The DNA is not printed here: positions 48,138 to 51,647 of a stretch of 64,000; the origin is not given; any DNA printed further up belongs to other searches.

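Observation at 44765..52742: VirB10 and an inserted neighbour each carry ~1000 aa of a 17-residue 'DG-x-VVD-xx-GNVIG' repeat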

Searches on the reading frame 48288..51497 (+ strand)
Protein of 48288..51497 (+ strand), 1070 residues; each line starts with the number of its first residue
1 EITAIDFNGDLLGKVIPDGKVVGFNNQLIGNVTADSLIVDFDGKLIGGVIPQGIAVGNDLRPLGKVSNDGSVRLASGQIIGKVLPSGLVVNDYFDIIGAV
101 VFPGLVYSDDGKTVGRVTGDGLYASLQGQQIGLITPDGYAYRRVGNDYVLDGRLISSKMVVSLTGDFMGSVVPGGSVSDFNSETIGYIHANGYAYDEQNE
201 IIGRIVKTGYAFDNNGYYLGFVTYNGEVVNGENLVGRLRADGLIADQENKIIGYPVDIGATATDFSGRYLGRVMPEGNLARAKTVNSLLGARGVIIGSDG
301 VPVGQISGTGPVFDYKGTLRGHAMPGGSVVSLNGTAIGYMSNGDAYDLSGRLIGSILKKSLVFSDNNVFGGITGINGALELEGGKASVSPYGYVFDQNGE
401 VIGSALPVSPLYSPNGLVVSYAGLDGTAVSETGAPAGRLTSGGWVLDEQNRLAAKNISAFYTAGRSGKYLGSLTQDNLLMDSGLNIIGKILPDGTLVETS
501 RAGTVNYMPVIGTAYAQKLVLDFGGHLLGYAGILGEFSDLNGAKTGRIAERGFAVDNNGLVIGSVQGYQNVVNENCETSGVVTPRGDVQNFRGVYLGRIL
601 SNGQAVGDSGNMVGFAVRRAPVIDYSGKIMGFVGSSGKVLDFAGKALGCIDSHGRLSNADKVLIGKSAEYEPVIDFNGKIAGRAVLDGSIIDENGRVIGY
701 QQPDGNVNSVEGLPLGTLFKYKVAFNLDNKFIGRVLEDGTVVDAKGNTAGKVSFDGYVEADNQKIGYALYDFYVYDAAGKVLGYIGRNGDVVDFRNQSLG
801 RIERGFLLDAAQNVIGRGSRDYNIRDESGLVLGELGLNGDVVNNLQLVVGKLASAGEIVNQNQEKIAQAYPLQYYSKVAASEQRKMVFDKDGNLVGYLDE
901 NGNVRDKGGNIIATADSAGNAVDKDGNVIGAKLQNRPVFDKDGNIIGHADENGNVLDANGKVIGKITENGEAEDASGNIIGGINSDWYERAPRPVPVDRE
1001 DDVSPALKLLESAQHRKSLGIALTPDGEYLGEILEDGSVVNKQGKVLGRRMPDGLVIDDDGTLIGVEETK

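Call 66: predict_structure(alignment_id=A3)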
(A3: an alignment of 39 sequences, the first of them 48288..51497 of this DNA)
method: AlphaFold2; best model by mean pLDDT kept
length: 1070 residues; sequences in the alignment: 39
mean_pLDDT: 88.4   pTM: 0.79
mean pLDDT of the five models: 88.4, 87.3, 86.4, 85.4, 85.3
residues with pLDDT >= 90: 659; 70-90: 357; 50-70: 23; < 50: 31
segments of 3 or more residues with pLDDT < 50: 879-882, 990-1015
pLDDT, mean of each block of 10 residues (from residue 1): 87 88 89 89 90 91 88 86 94 93 91 89 91 94 91 86 89 85 90 91 92 94 92 92 91 93 93 90 83 90 94 94 95 94 93 93 91 90 90 92 92 93 92 89 91 93 88 92 93 93 89 94 95 92 90 93 95 93 95 94 93 93 95 93 92 93 95 93 93 93 95 94 95 94 93 94 90 95 94 93 92 92 93 94 94 88 90 70 69 79 75 75 78 81 82 80 84 81 70 37 39 54 86 85 83 85 81
secondary structure, 60 per line:
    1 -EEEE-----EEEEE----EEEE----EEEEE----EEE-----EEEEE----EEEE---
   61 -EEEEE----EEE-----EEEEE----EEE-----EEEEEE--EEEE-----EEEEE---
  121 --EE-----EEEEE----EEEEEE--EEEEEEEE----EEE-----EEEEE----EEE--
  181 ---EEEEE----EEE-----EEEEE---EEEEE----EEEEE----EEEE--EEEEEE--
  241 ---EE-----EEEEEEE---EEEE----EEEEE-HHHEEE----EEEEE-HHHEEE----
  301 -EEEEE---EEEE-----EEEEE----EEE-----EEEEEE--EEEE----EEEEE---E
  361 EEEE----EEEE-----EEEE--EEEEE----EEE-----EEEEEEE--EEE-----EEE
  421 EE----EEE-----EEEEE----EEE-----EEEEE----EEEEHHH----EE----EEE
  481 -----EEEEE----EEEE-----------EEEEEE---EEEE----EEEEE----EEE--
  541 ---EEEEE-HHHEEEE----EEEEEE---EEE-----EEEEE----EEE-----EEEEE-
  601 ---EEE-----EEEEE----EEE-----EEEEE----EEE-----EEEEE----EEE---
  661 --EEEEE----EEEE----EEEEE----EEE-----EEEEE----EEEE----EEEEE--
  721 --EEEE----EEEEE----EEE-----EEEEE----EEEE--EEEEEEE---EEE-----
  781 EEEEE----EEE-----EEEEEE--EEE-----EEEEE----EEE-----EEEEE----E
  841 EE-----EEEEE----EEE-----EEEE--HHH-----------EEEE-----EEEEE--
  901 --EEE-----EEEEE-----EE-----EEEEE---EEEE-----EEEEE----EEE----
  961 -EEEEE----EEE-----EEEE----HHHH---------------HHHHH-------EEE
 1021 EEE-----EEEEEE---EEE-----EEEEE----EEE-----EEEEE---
elements in order (helices of 4 or more, strands of 3 or more residues): E2-5 E11-15 E20-23 E28-32 E37-39 E45-49 E54-57 E62-66 E71-73 E79-83 E88-90 E96-101 E104-107 E113-117 E130-134 E139-144 E147-154 E159-161 E167-171 E176-178 E184-188 E193-195 E201-205 E209-213 E218-222 E227-230 E233-238 E251-257 E261-264 E269-273 E278-280 E285-289 E294-296 E302-306 E310-313 E319-323 E328-330 E336-341 E344-347 E352-356 E360-364 E369-372 E378-381 E384-388 E393-395 E401-407 E410-412 E418-422 E427-429 E435-439 E444-446 E452-456 E461-464 E478-480 E486-490 E495-498 E510-515 E519-522 E527-531 E536-538 E544-548 E553-556 E561-566 E570-572 E578-582 E587-589 E595-599 E604-606 E612-616 E621-623 E629-633 E638-640 E646-650 E655-657 E663-667 E672-675 E680-684 E689-691 E697-701 E706-709 E714-718 E723-726 E731-735 E740-742 E748-752 E757-760 E763-769 E773-775 E781-785 E790-792 E798-803 E806-808 E814-818 E823-825 E831-835 E840-842 E848-852 E857-859 E865-868 E885-888 E894-898 E903-905 E911-915 E928-932 E936-939 E945-949 E954-956 E962-966 E971-973 E979-982 H987-990 H1006-1010 E1018-1023 E1029-1034 E1038-1040 E1046-1050 E1055-1057 E1063-1067

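Call 68: fold_search(model_id=the predicted structure, library=pdb)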
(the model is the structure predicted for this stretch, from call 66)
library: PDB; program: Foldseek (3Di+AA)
matches with E <= 10: 1231; with E <= 0.001: 77
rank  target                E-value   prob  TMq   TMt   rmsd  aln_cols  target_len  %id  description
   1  8qja_D                2.0e-25  0.93  0.08  0.08  28.7      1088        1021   14  T6SS-linked Rhs repeat protein - Advenella mimigardefordensis VgrG-Rhs core (released 2024-09-25)
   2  8qja_A                1.4e-23  0.92  0.09  0.09  29.4      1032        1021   11  T6SS-linked Rhs repeat protein - Advenella mimigardefordensis VgrG-Rhs core (released 2024-09-25)
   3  6vhh_A                2.1e-22  0.60  0.07  0.06  32.0      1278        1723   13  Human Teneurin-2 and human Latrophilin-3 binary complex (released 2020-06-03)
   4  9g41_A                1.0e-21  0.77  0.08  0.07  29.2      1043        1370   12  Mouse Teneurin2 dimer variant A0B1 (released 2026-01-21)
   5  8fia_A                1.3e-20  0.72  0.09  0.07  30.6      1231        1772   11  The structure of fly Teneurin self assembly (released 2023-05-03)
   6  9ifo_A                2.2e-20  0.57  0.08  0.07  31.9      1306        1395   14  Structure of Teneurin-Like Protein (TLP) (released 2026-03-11)
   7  6cmx_A                2.9e-19  0.72  0.09  0.08  29.4      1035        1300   12  Human Teneurin 2 extra-cellular region (released 2018-07-25)
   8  6fay                  3.3e-19  0.63  0.09  0.08  29.0      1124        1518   12  Teneurin3 monomer (released 2018-03-28)
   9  6sue_F                5.6e-16  0.25  0.07  0.05  31.1       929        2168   12  Structure of Photorhabdus luminescens Tc holotoxin pore, Mutation TccC3-D651A (released 2019-11-06)
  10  6h6e_F                1.1e-13  0.20  0.08  0.05  32.2      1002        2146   12  PTC3 holotoxin complex from Photorhabdus luminecens in prepore state (TcdA1, TcdB2, TccC3) (released 2018-10-03)
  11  6h6g                  1.1e-13  0.15  0.07  0.05  30.8      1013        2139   11  Crystal Structure of TcdB2-TccC3 without hypervariable C-terminal region (released 2018-10-03)
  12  8bbg_C                4.7e-13  0.15  0.06  0.06  26.8       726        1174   10  Structure of the IFT-A complex; anterograde IFT-A train model (released 2022-12-21)
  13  8bbe_C                8.4e-13  0.15  0.07  0.08  25.9       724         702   10  Structure of the IFT-A complex; IFT-A2 module (released 2022-12-21)
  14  9bfu_A                1.9e-12  0.09  0.06  0.05  36.5      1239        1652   10  Cryo-EM structure of Sevenless extracellular domain (composite map of the dimer, pH 4.6) (released 2025-01-29)
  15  8hme_E                3.9e-12  0.20  0.09  0.09  26.9       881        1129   11  head module state 1 of Tetrahymena IFT-A (released 2023-06-14)
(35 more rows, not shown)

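Call 73: fold_search(model_id=the predicted structure, library=viral)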
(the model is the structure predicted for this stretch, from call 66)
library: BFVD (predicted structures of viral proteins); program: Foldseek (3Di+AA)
matches with E <= 10: 1258; with E <= 0.001: 98
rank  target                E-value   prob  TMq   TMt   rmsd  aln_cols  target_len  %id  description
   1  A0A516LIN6            2.7e-18  0.15  0.04  0.04  61.1      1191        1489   12  (no name in the UniProt tables at hand)
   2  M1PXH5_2              2.4e-14  0.14  0.05  0.05  80.7       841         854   13  Outer membrane autotransporter [Prochlorococcus phage P-SSP6]
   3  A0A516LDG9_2          9.9e-14  0.11  0.06  0.06  72.0      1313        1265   12  (no name in the UniProt tables at hand)
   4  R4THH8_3              5.8e-13  0.09  0.05  0.05  45.4      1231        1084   12  (no name in the UniProt tables at hand)
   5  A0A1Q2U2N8            1.9e-12  0.05  0.04  0.04  62.4      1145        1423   11  Putative hemagglutinin/hemolysin-related protein [Vibrio phage pTD1]
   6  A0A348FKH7            3.9e-12  0.09  0.04  0.05  63.1       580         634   15  Fiber protein [Eidolon helvum adenovirus]
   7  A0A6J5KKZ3            7.0e-12  0.08  0.06  0.06  50.8      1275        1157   12  Uncharacterized protein [uncultured Caudovirales phage]
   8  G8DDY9                4.6e-11  0.07  0.06  0.05  62.7      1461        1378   11  (no name in the UniProt tables at hand)
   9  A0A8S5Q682            4.6e-11  0.06  0.06  0.06  37.2      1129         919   11  Uncharacterized protein [Podoviridae sp. ctUT63]
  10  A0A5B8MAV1            1.1e-10  0.10  0.05  0.06  51.9       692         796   14  Fiber [Ovine adenovirus 8]
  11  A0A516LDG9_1          1.2e-10  0.04  0.05  0.04  78.2      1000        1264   12  (no name in the UniProt tables at hand)
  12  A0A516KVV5            6.2e-10  0.04  0.04  0.05  88.0       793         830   13  (no name in the UniProt tables at hand)
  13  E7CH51                7.9e-10  0.04  0.06  0.06  75.0       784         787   13  Fiber [Murine adenovirus 2]
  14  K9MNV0                1.2e-08  0.07  0.04  0.07  48.9       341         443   14  Fiber [Bovine adenovirus 6]
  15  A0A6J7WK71            1.7e-08  0.03  0.05  0.05  59.0      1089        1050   10  Uncharacterized protein [uncultured Caudovirales phage]
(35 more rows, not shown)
